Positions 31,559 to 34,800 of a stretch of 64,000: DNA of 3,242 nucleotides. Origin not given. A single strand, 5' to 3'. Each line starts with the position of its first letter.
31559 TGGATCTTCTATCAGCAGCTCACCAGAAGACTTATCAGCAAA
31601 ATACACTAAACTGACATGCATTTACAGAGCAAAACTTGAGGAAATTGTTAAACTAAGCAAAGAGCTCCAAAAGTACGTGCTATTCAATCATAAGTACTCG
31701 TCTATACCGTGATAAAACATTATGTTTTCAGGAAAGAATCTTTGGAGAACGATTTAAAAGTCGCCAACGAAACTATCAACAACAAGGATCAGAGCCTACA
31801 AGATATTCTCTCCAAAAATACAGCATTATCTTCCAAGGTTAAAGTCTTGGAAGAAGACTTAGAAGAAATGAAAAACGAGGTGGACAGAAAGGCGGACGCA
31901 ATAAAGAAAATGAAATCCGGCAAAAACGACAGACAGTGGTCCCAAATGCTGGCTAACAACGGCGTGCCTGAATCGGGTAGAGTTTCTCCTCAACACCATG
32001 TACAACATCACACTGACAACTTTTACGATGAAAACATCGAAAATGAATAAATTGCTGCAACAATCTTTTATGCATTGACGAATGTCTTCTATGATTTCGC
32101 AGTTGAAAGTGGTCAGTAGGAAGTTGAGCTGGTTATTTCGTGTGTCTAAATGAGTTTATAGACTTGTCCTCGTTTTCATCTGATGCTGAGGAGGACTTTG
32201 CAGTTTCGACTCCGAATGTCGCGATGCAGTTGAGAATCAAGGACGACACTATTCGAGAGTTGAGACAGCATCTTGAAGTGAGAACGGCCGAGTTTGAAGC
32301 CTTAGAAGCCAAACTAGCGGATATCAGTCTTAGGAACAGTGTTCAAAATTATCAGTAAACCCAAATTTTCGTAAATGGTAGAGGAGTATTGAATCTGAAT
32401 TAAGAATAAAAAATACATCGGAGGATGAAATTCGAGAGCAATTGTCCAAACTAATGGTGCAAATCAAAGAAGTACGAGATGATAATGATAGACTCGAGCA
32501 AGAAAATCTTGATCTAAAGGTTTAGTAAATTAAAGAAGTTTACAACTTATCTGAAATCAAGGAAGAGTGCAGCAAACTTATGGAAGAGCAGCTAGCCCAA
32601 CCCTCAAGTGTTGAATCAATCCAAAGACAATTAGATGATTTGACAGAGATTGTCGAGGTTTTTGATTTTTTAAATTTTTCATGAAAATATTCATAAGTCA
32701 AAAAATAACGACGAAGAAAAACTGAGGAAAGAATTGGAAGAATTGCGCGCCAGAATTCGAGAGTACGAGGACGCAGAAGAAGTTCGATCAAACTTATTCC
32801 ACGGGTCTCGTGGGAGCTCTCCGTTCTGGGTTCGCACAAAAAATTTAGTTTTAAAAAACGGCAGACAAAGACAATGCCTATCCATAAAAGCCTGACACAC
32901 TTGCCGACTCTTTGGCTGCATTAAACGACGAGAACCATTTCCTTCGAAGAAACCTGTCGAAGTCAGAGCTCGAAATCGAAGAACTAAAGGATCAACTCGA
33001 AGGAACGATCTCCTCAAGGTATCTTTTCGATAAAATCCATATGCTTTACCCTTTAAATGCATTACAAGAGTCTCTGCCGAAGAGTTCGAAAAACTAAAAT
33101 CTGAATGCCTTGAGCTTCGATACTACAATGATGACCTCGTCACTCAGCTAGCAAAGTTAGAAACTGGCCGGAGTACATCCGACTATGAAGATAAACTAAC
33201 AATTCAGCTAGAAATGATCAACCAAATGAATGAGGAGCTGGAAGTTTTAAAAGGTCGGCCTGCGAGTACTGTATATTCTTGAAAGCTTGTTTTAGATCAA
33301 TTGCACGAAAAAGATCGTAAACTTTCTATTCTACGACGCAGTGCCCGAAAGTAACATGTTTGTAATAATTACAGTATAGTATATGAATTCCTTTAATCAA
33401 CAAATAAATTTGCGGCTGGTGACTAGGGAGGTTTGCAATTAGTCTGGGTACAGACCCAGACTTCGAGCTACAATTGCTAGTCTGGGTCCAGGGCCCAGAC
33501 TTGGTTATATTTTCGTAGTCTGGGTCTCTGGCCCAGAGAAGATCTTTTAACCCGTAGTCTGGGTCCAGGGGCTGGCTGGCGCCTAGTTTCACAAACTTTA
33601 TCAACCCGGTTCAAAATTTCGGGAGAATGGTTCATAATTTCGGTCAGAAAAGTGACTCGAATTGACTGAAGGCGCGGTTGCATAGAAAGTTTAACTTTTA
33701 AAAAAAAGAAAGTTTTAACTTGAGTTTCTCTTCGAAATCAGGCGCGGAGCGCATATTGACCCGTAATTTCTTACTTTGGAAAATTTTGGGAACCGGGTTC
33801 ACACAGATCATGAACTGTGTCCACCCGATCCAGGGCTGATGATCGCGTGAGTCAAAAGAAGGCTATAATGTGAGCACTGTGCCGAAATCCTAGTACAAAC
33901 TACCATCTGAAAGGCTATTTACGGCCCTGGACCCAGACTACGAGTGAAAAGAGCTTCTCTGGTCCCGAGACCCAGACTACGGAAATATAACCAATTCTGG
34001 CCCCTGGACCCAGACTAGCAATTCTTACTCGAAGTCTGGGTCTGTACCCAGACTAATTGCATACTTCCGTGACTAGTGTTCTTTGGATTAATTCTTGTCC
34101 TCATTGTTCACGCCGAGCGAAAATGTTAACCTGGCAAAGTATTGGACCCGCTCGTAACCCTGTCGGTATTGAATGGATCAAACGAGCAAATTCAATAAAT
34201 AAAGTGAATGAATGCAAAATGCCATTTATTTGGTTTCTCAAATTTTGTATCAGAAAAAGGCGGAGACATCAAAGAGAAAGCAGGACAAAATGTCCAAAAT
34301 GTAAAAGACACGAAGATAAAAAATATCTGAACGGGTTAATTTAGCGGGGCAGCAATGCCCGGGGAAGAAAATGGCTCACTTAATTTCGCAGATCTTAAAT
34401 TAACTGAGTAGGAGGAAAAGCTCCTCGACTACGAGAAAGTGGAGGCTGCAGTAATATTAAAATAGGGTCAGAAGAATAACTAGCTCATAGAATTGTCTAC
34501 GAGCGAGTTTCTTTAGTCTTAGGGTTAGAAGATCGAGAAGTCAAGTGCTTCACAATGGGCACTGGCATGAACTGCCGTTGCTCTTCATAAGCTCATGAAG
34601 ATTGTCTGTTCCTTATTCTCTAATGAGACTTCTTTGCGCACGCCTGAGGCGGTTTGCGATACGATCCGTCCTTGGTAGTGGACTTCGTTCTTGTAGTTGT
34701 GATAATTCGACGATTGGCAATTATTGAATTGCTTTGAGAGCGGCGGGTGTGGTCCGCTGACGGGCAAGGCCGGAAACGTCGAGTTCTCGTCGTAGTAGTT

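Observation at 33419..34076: MITE with about 140-bp TIRs and a perfect 8-bp target-site duplication (hAT-like signature)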

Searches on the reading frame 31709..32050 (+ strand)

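Call 11: search_protein_families(library=pfam, proteins=[window:31709-32050:+], max_evalue=0.01)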
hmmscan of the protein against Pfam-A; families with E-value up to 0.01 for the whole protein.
window:31709-32050:+ (113 aa): 6 families
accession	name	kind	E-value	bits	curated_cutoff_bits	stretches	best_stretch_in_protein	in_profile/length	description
PF06657.18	Cep57_MT_bd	-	0.0014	19.5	31.3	1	33-76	6-51/77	Centrosome microtubule-binding domain of Cep57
PF13851.11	GAS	-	0.0024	17.7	32.3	1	10-77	29-96/200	Growth-arrest specific micro-tubule binding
PF20492.3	ERM_helical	-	0.0041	17.6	40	1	8-79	7-78/120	Ezrin/radixin/moesin, alpha-helical domain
PF10186.14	ATG14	-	0.0042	16.6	33.2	1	17-102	51-135/347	Vacuolar sorting 38 and autophagy-related subunit 14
PF17060.10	MPS2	-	0.0044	16.5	28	1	7-66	186-246/395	Monopolar spindle protein 2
PF10241.14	KxDL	-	0.006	17.3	27.2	1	21-70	13-62/86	Uncharacterized conserved protein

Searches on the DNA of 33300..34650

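Call 53: search_rna_families(source=window, start=33300, end=34650, threshold=evalue, max_evalue=1)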
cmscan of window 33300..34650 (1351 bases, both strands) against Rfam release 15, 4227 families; matches with E-value up to 1: 5.
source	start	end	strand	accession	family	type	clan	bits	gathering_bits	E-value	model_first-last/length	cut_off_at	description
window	33960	34051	-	RF04215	mir-9214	Gene; miRNA;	-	21.1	77.2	0.14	1-75/75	no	mir-9214 microRNA precursor family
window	33445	33535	+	RF03712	MIR6450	Gene; miRNA;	-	20.1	70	0.63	1-107/107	no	MIR6450 microRNA precursor family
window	33478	33577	+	RF04215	mir-9214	Gene; miRNA;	-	19.9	77.2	0.31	1-75/75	no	mir-9214 microRNA precursor family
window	33300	33472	+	RF02545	SSU_trypano_mito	Gene; rRNA;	CL00111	18.8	60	0.31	296-623/623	5'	Trypanosomatid mitochondrial small subunit ribosomal RNA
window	33440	33517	-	RF01844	SmY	Gene; snRNA; splicing;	-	17.7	39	0.49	1-80/80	no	SmY spliceosomal RNA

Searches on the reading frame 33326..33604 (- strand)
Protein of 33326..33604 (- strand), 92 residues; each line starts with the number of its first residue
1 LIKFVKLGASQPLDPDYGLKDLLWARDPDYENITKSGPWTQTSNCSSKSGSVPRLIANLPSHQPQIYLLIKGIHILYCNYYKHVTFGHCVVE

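Call 11: search_protein_families(library=pfam, proteins=[window:33326-33604:-], max_evalue=0.01)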
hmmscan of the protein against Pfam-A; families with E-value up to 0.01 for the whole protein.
window:33326-33604:- (92 aa): 0 families

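Call 12: find_homologous_proteins(query=window:33326-33604:-, max_evalue=0.01)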
Query window:33326-33604:-: no candidate shares three 5-residue words with the query. No homologue found.
